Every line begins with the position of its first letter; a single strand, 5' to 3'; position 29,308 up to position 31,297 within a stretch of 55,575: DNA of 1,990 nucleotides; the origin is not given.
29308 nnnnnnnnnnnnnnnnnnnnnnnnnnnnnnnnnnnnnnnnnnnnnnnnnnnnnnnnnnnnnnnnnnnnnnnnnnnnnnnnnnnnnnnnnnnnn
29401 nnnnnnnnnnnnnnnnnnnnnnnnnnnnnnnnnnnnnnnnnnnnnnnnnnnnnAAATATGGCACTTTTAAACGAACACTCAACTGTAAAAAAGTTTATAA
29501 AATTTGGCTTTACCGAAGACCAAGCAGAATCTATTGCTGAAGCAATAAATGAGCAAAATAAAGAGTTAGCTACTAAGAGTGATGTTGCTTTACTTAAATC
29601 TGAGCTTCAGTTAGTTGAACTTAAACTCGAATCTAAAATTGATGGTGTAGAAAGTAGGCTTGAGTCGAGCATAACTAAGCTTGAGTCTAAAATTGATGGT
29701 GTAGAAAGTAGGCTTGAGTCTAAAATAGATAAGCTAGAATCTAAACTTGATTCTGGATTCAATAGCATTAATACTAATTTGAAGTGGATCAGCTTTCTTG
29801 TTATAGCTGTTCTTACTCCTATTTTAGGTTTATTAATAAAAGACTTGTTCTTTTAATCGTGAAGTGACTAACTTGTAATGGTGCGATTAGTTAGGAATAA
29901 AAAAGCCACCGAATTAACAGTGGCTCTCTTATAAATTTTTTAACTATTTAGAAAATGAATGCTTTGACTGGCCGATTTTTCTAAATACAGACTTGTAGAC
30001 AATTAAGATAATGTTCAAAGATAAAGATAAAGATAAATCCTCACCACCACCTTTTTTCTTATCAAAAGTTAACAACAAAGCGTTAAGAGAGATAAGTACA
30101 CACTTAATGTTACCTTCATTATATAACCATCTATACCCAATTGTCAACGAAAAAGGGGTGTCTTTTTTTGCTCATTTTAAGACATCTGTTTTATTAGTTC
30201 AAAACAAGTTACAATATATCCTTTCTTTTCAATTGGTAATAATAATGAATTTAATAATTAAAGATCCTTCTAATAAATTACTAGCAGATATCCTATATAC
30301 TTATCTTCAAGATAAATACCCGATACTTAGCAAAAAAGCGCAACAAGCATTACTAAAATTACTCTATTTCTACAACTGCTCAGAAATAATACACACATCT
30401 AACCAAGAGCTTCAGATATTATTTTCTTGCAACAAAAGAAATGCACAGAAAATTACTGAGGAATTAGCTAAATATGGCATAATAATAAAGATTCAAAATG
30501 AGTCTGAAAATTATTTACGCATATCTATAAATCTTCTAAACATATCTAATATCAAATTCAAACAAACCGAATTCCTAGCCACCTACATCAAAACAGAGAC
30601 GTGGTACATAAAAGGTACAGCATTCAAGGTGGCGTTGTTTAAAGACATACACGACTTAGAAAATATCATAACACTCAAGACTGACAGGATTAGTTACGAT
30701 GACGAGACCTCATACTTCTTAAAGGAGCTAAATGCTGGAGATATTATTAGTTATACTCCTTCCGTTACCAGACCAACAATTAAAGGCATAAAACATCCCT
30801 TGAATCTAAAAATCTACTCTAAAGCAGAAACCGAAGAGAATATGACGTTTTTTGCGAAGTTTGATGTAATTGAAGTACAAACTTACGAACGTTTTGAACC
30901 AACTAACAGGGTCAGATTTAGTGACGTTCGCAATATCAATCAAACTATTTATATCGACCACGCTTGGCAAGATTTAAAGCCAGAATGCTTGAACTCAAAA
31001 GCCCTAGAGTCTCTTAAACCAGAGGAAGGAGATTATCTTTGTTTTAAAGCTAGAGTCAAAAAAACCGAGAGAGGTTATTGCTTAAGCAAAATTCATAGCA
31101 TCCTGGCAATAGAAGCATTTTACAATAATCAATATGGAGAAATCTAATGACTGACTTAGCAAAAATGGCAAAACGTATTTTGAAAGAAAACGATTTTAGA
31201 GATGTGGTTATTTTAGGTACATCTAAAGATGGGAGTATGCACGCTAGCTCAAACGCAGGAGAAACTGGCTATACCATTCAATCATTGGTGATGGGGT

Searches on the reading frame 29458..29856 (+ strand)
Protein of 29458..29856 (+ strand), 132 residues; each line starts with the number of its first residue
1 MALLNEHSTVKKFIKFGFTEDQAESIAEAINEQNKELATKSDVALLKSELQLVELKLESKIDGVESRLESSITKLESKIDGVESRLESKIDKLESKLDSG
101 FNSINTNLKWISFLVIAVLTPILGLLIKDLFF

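Call 34: search_protein_families(library=pfam, proteins=[window:29458-29856:+], max_evalue=0.01)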
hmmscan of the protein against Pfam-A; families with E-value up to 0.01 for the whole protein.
window:29458-29856:+ (132 aa): 5 families
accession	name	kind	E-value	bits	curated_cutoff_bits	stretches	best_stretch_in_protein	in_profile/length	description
PF07798.16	CCDC90-like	-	3e-05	24.4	33.5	1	7-109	4-107/175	Coiled-coil domain-containing protein 90-like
PF04513.17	Baculo_PEP_C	-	7e-05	23.3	38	1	28-107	23-104/140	Baculovirus polyhedron envelope protein, PEP, C terminus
PF16888.10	YwqH-like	-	8.1e-05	23.3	33.7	1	57-107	64-114/123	YwqH-like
PF01442.23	Apolipoprotein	-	0.0011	19.2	90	1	20-107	36-129/190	Apolipoprotein A1/A4/E domain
PF06705.16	SF-assemblin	-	0.0048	16.7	30.6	1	35-105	56-127/247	SF-assemblin/beta giardin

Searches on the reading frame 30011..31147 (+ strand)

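Call 34: search_protein_families(library=pfam, proteins=[window:30011-31147:+], max_evalue=0.01)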
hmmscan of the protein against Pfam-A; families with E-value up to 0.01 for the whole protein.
window:30011-31147:+ (378 aa): 1 family
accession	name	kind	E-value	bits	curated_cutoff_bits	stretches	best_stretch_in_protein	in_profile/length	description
PF22330.2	Rib_mS39_PPR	-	0.0063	16.7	27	0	95-152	105-161/194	Small ribosomal subunit protein mS39, PPR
